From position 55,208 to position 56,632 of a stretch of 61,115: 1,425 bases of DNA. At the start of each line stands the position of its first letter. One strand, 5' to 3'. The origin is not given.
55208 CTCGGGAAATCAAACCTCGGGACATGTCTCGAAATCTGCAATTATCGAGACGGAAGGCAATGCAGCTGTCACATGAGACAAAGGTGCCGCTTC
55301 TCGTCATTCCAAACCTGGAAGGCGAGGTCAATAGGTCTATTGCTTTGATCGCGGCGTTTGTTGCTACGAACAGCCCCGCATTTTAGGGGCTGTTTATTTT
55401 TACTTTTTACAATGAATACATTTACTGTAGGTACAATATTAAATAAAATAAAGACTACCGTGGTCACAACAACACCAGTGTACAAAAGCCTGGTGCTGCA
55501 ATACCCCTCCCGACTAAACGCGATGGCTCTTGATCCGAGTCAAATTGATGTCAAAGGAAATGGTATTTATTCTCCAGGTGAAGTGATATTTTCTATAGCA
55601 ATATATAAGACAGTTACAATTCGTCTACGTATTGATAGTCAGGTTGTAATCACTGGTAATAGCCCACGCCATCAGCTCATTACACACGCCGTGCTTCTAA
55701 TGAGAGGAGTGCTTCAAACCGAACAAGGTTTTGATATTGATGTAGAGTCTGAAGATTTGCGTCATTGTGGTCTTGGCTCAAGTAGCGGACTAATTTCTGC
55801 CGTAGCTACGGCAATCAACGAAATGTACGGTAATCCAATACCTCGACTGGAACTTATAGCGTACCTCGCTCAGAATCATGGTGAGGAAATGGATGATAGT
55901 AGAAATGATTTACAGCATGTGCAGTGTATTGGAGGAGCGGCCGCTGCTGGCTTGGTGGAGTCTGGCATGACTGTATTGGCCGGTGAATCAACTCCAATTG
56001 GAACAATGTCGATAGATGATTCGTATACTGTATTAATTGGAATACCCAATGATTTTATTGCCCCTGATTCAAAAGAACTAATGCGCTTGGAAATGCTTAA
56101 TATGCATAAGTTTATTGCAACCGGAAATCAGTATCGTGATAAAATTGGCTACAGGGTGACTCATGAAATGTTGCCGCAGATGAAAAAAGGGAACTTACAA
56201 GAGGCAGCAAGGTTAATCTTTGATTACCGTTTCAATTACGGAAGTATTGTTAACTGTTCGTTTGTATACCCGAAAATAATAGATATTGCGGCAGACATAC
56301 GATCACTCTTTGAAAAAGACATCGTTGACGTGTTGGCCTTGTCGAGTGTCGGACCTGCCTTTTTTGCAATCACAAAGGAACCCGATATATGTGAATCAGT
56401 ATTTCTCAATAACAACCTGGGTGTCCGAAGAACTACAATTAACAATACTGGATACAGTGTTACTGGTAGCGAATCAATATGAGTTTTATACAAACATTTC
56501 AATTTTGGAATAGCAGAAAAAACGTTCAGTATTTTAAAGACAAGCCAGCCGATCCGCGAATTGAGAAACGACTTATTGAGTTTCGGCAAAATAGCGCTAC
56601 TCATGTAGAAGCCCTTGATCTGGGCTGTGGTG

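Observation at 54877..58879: AT-rich five-gene cassette: P-loop kinase / beta-RFAP-synthase-like GHMP / SAM-MTase / Ham1 NTP pyrophosphatase / IDO-like heme enzyme, a candidate uncharacterised nucleotide-analogue or aryl-ribonucleotide pathway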

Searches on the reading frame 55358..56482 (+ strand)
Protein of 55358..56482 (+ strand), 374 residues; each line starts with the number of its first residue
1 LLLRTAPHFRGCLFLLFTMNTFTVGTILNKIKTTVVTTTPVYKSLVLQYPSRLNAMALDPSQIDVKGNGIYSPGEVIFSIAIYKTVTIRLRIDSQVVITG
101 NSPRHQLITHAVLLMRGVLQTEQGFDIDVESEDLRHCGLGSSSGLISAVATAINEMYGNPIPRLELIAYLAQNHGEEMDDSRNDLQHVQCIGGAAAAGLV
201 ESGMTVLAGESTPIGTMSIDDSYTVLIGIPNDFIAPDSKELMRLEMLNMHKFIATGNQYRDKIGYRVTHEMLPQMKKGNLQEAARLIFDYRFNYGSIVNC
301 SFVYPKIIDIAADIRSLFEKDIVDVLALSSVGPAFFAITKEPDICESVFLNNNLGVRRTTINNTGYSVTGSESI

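Call 3: search_protein_families(library=pfam, proteins=[window:55358-56482:+], max_evalue=1)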
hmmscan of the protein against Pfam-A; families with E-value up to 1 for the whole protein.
window:55358-56482:+ (374 aa): 1 family
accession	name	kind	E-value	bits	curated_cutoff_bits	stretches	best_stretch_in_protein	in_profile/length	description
PF00288.32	GHMP_kinases_N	-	1.9e-10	41.3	22.3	1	107-172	2-65/87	GHMP kinases N terminal domain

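Call 4: search_protein_families(library=ncbifam, proteins=[window:55358-56482:+], max_evalue=1)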
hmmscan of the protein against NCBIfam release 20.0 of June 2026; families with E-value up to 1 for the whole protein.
window:55358-56482:+ (374 aa): 11 families
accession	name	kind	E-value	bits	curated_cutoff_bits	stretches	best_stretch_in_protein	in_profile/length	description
NF002288.1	PRK01212.1-4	equivalog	6.8e-07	28.6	194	1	65-171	17-123/303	homoserine kinase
TIGR01920.1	Shik_kin_archae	equivalog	9e-07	28.5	126.85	1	80-171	21-116/266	shikimate kinase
TIGR00191.1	thrB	equivalog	1.4e-05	24.1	168.25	1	101-198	56-143/304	homoserine kinase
NF040726.1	BetaRFA-P_synth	equivalog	2.8e-05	23.4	328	1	105-166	64-125/327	beta-ribofuranosylaminobenzene 5'-phosphate synthase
TIGR00144.1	beta_RFAP_syn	subfamily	6.3e-05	22.3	113.5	1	88-162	46-120/325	beta-ribofuranosylaminobenzene 5'-phosphate synthase family protein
NF011205.0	PRK14611.1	equivalog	0.0011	18.5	364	1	78-168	32-124/275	4-(cytidine 5'-diphospho)-2-C-methyl-D-erythritol kinase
NF003036.0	PRK03926.1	equivalog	0.0019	17.3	403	1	89-179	38-129/302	mevalonate kinase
TIGR00549.1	mevalon_kin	equivalog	0.0034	16.9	163.05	1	106-168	64-124/276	mevalonate kinase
NF040656.1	GHMP_GYDIA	hypoth_equivalog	0.035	13.3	225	1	106-151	82-127/299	GYDIA family GHMP kinase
TIGR00588.1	ogg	subfamily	0.067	12.3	397.85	1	132-196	176-233/310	8-oxoguanine DNA-glycosylase (ogg)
NF005099.0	PRK06529.1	equivalog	0.067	11.9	505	1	190-229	147-184/484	amidase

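Call 5: search_protein_families(library=padloc, proteins=[window:55358-56482:+], max_evalue=0.1)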
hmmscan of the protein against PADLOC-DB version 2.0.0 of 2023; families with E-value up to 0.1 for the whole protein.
window:55358-56482:+ (374 aa): 0 families

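Call 6: search_solved_structures(query=window:55358-56482:+, max_evalue=1)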
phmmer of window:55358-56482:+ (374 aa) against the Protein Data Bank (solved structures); distinct sequences matched with E-value up to 1: 6.
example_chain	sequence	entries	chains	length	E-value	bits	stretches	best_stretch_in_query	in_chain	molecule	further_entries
8aoz_AAA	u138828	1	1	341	0.025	16.9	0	321-348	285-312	Beta-ribofuranosylaminobenzene 5'-phosphate synthase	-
4p52_A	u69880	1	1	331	0.039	16.3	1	63-171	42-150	Homoserine kinase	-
6yqq_A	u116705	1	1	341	0.047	16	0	321-348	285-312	ForT-PRPP complex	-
8ap0_AAA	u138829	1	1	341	0.05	15.9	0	321-348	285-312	Beta-ribofuranosylaminobenzene 5'-phosphate synthase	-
1pie_A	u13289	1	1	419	0.081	15.2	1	112-173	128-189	Galactokinase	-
1fwk_A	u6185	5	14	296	0.1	14.9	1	123-235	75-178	HOMOSERINE KINASE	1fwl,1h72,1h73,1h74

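Call 9: find_related_loci(query=window:55358-56482:+, collection=genome_contigs, flank=8000)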
Query window:55358-56482:+ (374 aa) in genome_contigs; peptide patterns used: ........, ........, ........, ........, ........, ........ (x = any residue, [..] = any of these).
70 stretches matched a pattern, but none encodes a relative of the query by tblastn (E <= 1e-3).
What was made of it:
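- Tried and rejected: A single-sequence GHMP scan of genome_contigs found nothing (call 9).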

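Call 19: find_homologous_proteins(query=window:55412-56482:+)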
Query window:55412-56482:+ (356 aa): 727 proteins with E <= 0.001 among 7510 candidates; the best 120 are listed.
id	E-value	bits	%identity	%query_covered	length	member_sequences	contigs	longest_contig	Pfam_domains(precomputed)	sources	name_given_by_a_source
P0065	4.0e-221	751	100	96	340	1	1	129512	PF00288.33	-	-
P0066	2.7e-182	623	80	100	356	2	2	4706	PF00288.33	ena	-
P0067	1.1e-177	608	77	98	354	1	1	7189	PF00288.33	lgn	-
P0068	6.5e-175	599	77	100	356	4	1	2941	PF00288.33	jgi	-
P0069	2.7e-173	594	76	98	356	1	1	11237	PF00288.33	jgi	jgi:predicted sugar kinase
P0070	9.4e-163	559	70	98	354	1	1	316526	PF00288.33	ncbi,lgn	ncbi:hypothetical protein BH11PAT2_BH11PAT2_01760 [soil metagenome]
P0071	2.6e-147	508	65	98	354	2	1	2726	PF00288.33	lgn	-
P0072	4.2e-146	504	63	100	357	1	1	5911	PF00288.33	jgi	jgi:predicted sugar kinase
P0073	5.6e-146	504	64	98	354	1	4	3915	PF00288.33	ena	-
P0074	1.4e-144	499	62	98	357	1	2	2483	PF00288.33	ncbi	-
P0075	2.7e-144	498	63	99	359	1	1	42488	PF00288.33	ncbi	-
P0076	2.3e-143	495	63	98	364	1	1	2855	PF00288.33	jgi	-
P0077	3.0e-142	492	62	100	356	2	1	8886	PF00288.33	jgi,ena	-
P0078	3.3e-142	492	63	100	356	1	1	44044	PF00288.33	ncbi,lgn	ncbi:MAG: hypothetical protein WDZ90_00795 [Candidatus Paceibacterota bacterium]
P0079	4.1e-142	491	63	99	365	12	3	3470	PF00288.33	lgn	-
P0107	2.7e-104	367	48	99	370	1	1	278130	PF00288.33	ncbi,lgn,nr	ncbi:MAG: hypothetical protein Q7R98_03755 [Candidatus Jorgensenbacteria bacterium]|nr:hypothetical 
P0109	5.6e-104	366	49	98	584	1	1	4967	PF13847.13,PF13489.13,PF03848.21,PF13649.13,PF00288.33,PF01209.25,PF08241.19,PF08242.19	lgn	-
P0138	7.6e-100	352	48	98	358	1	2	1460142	PF00288.33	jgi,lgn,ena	-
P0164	1.4e-98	348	49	97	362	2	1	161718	PF00288.33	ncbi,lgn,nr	ncbi:MAG TPA: hypothetical protein VFT53_03045 [Candidatus Saccharimonadales bacterium]|nr:hypotheti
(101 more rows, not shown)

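Call 20: find_encoding_contigs(protein=P0107, flank=7000, max_places=1)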
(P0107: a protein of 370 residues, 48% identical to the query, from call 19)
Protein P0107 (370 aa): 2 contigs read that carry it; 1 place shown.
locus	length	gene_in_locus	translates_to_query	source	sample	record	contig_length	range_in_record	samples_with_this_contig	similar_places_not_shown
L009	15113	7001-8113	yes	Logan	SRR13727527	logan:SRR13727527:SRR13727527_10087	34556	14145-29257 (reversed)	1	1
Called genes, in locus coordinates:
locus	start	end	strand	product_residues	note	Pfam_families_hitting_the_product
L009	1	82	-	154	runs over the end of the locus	-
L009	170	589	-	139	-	-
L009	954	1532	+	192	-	PF13302:Acetyltransf_3, PF13420:Acetyltransf_4, PF13523:Acetyltransf_8, PF00583:Acetyltransf_1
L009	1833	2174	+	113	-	-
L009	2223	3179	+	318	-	PF00282:Pyridoxal_deC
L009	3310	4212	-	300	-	-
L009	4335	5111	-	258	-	PF24827:AstE_AspA_cat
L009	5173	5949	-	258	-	-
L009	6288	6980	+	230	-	PF01177:Asp_Glu_race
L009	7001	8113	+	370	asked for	PF00288:GHMP_kinases_N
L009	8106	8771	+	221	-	PF01209:Ubie_methyltran, PF05175:MTS (weak), PF13489:Methyltransf_23, PF13847:Methyltransf_31, PF08241:Methyltransf_11, PF08242:Methyltransf_12, PF13649:Methyltransf_25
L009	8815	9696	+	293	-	PF13489:Methyltransf_23 (weak)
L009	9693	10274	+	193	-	PF13207:AAA_17 (weak)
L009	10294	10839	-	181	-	PF01725:Ham1p_like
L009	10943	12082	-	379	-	PF01136:Peptidase_U32 (weak)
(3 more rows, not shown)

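Call 21: find_encoding_contigs(protein=P0164, flank=7000, max_places=1)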
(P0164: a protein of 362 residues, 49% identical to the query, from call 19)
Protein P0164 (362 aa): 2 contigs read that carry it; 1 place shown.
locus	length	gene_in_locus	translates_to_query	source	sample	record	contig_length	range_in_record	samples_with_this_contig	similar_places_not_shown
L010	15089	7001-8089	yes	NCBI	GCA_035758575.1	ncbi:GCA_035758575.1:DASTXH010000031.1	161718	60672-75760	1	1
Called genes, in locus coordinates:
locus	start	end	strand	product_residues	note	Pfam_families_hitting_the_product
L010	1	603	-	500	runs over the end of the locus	PF00239:Resolvase, PF07508:Recombinase, PF13408:Zn_ribbon_recom (weak)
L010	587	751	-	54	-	-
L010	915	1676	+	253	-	PF13814:Replic_Relax (weak)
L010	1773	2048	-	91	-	-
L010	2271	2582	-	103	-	PF12599:DUF3768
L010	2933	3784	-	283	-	PF13643:DUF4145 (faint)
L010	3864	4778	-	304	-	-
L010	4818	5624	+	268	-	-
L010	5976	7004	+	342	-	PF08933:PrnB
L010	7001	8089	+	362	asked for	PF00288:GHMP_kinases_N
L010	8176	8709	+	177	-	-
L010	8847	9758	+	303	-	PF13489:Methyltransf_23, PF08241:Methyltransf_11 (weak), PF08242:Methyltransf_12 (weak), PF13649:Methyltransf_25 (weak)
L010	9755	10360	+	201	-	PF13207:AAA_17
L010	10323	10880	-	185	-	PF01725:Ham1p_like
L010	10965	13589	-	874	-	PF10412:TrwB_AAD_bind (faint), PF12696:TraG-D_C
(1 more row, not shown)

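Call 22: find_encoding_contigs(protein=P0138, flank=7000, max_places=1)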
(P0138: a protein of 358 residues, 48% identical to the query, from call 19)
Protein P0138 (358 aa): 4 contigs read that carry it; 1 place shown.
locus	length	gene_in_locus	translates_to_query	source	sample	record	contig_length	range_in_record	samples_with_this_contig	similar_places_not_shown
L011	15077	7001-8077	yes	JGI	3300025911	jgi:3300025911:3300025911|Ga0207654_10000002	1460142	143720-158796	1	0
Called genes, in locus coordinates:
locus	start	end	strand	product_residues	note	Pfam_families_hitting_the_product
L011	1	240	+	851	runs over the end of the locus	PF00133:tRNA-synt_1, PF09334:tRNA-synt_1g, PF13603:tRNA-synt_1_2, PF08264:Anticodon_1, PF10458:Val_tRNA-synt_C (weak)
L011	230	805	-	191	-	-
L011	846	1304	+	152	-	PF01475:FUR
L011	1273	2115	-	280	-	PF01381:HTH_3, PF12844:HTH_19 (weak), PF13443:HTH_26, PF13560:HTH_31, PF00702:Hydrolase, PF13419:HAD_2 (weak)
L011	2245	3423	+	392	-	-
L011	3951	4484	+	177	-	-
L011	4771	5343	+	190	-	PF01583:APS_kinase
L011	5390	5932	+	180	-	-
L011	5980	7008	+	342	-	PF08933:PrnB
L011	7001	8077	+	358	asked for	PF00288:GHMP_kinases_N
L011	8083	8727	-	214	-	PF02353:CMAS, PF03848:TehB, PF13489:Methyltransf_23, PF01209:Ubie_methyltran, PF08241:Methyltransf_11, PF08242:Methyltransf_12, PF13649:Methyltransf_25, PF13847:Methyltransf_31, +1 more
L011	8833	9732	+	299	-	PF00485:PRK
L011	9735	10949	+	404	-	PF13692:Glyco_trans_1_4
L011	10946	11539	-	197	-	PF00702:Hydrolase (weak), PF06941:NT5C (weak), PF13419:HAD_2 (faint)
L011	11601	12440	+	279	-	PF00685:Sulfotransfer_1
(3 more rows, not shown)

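Call 25: search_solved_structures(query=A1, max_evalue=1, show_alignments=2)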
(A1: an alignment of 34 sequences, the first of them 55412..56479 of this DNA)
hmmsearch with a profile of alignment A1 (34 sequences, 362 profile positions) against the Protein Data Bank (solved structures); distinct sequences matched with E-value up to 1: 19.
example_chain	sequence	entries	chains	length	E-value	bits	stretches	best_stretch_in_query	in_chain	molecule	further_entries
1fwk_A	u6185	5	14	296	1.2e-07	34.2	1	72-233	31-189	HOMOSERINE KINASE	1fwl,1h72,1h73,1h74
4p52_A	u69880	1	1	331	0.00012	24.3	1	99-157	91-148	Homoserine kinase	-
1kkh_A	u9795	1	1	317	0.0044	19.2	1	34-156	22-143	Mevalonate Kinase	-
1vis_A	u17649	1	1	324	0.0049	19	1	35-156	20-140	Mevalonate kinase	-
6mde_A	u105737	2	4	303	0.071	15.2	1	47-154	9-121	Mevalonate kinase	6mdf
4hac_A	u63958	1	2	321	0.077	15.1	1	47-154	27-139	Mevalonate kinase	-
8aoz_AAA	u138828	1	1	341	0.085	15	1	301-335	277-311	Beta-ribofuranosylaminobenzene 5'-phosphate synthase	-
6yqq_A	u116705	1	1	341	0.11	14.6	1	301-335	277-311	ForT-PRPP complex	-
8ap0_AAA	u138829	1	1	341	0.11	14.6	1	301-335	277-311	Beta-ribofuranosylaminobenzene 5'-phosphate synthase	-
4z7c_A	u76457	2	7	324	0.18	13.9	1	108-155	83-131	Diphosphomevalonate decarboxylase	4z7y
5gmd_A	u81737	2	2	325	0.18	13.9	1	108-155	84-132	Diphosphomevalonate decarboxylase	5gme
4rpf_A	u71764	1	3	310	0.19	13.8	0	125-157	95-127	Homoserine kinase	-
8uyo_1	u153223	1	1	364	0.36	12.9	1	205-250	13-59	Paraneoplastic antigen Ma2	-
1oj4_A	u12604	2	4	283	0.55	12.3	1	72-155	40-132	4-DIPHOSPHOCYTIDYL-2-C-METHYL-D-ERYTHRITOL KINASE | 4-DIPHOSPHOCYTIDYL-2C-METHYL-D-ERYTHRITOL KINASE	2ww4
3gon_A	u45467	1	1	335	0.64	12.1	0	91-156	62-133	Phosphomevalonate kinase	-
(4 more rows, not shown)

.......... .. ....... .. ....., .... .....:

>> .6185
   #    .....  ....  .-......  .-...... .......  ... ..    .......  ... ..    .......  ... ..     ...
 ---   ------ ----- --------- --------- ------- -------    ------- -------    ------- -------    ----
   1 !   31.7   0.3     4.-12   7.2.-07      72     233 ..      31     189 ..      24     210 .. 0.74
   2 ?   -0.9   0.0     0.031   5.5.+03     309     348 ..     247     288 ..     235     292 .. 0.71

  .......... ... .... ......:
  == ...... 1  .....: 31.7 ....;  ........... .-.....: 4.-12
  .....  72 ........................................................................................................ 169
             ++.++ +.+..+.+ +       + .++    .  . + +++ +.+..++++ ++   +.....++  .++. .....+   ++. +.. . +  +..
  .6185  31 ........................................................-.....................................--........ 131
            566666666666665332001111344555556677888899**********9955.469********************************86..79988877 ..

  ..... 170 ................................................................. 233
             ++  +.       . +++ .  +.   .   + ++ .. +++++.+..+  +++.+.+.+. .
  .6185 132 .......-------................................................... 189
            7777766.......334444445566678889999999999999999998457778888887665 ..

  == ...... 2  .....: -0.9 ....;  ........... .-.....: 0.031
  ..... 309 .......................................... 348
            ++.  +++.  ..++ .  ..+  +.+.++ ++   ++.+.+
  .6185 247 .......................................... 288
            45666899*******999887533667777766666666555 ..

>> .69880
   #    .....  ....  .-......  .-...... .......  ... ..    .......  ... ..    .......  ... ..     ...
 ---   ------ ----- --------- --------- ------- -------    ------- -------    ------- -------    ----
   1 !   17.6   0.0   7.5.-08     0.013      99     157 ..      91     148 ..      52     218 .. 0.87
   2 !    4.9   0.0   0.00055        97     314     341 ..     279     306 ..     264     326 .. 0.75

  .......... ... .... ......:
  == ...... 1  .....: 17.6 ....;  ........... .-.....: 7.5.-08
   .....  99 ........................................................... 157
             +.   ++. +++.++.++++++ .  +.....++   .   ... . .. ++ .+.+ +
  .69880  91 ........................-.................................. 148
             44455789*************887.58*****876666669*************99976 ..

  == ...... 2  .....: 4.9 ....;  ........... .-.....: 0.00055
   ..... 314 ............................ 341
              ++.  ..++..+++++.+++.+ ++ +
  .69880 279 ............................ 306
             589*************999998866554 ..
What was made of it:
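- On GHMP kinases (homoserine kinase type): The invariant G157-E158 aligns with HSK Y-G-E in the HMMER alignment (call 25).
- The sequence profile prefers homoserine kinase (1e-7) over ForT (0.1) in the PDB (call 25). Homoserine kinase is the best PDB profile hit, at 1e-7 (call 25).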

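Call 31: find_related_loci(query=A1, collection=genome_contigs, flank=7000)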
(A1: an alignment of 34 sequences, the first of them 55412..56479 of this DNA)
Query A1 (356 aa) in genome_contigs; peptide patterns used: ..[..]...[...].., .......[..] (x = any residue, [..] = any of these).
83 stretches matched a pattern; 61 encode a relative of the query (tblastn E <= 1e-3); 61 distinct loci.
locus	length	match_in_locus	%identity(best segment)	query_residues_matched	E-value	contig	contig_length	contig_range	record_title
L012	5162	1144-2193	63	1-350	7e-156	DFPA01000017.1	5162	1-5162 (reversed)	MAG TPA_asm: Patescibacteria group bacterium UBA3527 UBA3527_contig_76536, whole genome shotgun sequence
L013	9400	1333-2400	63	1-356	1e-153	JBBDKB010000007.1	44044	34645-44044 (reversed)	MAG: Candidatus Paceibacterota bacterium isolate LejiaA_45_34 Lejia_A_1415_length_44044_cov_20, whole genome shotgun seq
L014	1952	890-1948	63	2-354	4e-162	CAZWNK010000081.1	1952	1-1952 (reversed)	MAG TPA_asm: uncultured Candidatus Saccharibacteria bacterium isolate SRP135725_co1_138 genome assembly, contig: NODE_12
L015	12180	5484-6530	58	4-351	1e-139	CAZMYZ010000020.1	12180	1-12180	MAG TPA_asm: uncultured Candidatus Saccharibacteria bacterium isolate SRP342105_co1_88 genome assembly, contig: NODE_712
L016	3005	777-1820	57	4-350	5e-138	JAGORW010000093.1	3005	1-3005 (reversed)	Candidatus Woesebacteria bacterium isolate Gw_Eff_bin_292 Gw_Eff_149248_length_3005_cov_10.139333, whole genome shotgun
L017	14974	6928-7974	56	3-350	6e-131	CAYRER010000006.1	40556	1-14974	MAG TPA_asm: uncultured Candidatus Saccharibacteria bacterium isolate SRP323723_co1_135 genome assembly, contig: NODE_77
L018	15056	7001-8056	52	1-350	2e-119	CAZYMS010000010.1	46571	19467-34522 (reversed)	MAG TPA_asm: uncultured Candidatus Saccharibacteria bacterium isolate SRP296810_co1_257 genome assembly, contig: NODE_60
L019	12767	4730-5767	51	4-348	1e-116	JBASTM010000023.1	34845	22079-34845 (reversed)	MAG: Minisyncoccia bacterium isolate MFD03232_ilm_asm_bin42 k127_259450, whole genome shotgun sequence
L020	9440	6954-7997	50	4-350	2e-114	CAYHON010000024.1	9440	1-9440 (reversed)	MAG TPA_asm: uncultured Candidatus Saccharibacteria bacterium isolate ERP119705_co14_178 genome assembly, contig: NODE_1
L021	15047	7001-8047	51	4-351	5e-114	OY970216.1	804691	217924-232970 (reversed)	MAG: uncultured bacterium isolate MFD03726.bin.1.29 genome assembly, chromosome: 1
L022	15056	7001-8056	48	1-351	2e-113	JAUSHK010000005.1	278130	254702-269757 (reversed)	MAG: Candidatus Jorgensenbacteria bacterium isolate E14_metabat.bin.188 E14_k141_184544, whole genome shotgun sequence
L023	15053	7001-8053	49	1-350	2e-113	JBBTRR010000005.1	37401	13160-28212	MAG: Patescibacteria group bacterium isolate H52-bin035_1 H52_bin035_1_000000000005, whole genome shotgun sequence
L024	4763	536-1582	49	4-350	1e-112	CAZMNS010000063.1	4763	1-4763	MAG TPA_asm: uncultured Gammaproteobacteria bacterium isolate binchicken_co38_1180 genome assembly, contig: NODE_37485_l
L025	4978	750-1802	49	1-350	6e-112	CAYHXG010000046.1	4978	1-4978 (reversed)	MAG TPA_asm: uncultured Candidatus Saccharibacteria bacterium isolate ERP119705_co17_271 genome assembly, contig: NODE_3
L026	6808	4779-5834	50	1-351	7e-111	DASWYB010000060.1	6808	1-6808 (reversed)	MAG TPA_asm: Patescibacteria group bacterium isolate SMAG_U3700 k141_454437, whole genome shotgun sequence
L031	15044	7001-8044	49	4-350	7e-107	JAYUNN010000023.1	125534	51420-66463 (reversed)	MAG: bacterium isolate GFS_9835 GFS_9835_22, whole genome shotgun sequence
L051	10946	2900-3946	41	4-351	4e-92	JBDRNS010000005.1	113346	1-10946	MAG: archaeon isolate MEGAHIT-group-1.908 k141_3706634, whole genome shotgun sequence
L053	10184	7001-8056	44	1-350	2e-90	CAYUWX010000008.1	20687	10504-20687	MAG TPA_asm: Candidatus Woesearchaeota archaeon isolate binchicken_co141_129 genome assembly, contig: NODE_11286_length_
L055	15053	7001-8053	41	1-350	2e-87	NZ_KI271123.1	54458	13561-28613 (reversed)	Eubacterium ramulus ATCC 29099 Scaffold2, whole genome shotgun sequence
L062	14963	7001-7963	42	29-348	6e-71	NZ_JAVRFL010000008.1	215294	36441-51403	Micromonospora sp. DSM 115977 NODE_8_length_215294_cov_44.922758, whole genome shotgun sequence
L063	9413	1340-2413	36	6-353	2e-70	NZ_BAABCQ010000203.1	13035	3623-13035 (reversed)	Streptomyces marokkonensis strain JCM 17027 sequence203, whole genome shotgun sequence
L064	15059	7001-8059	43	2-353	9e-95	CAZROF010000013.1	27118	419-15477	MAG TPA_asm: Candidatus Woesearchaeota archaeon isolate SRP128015_co1_17 genome assembly, contig: NODE_2110_length_27118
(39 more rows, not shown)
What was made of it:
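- Tried and rejected: The alignment-based scan worked (call 31).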
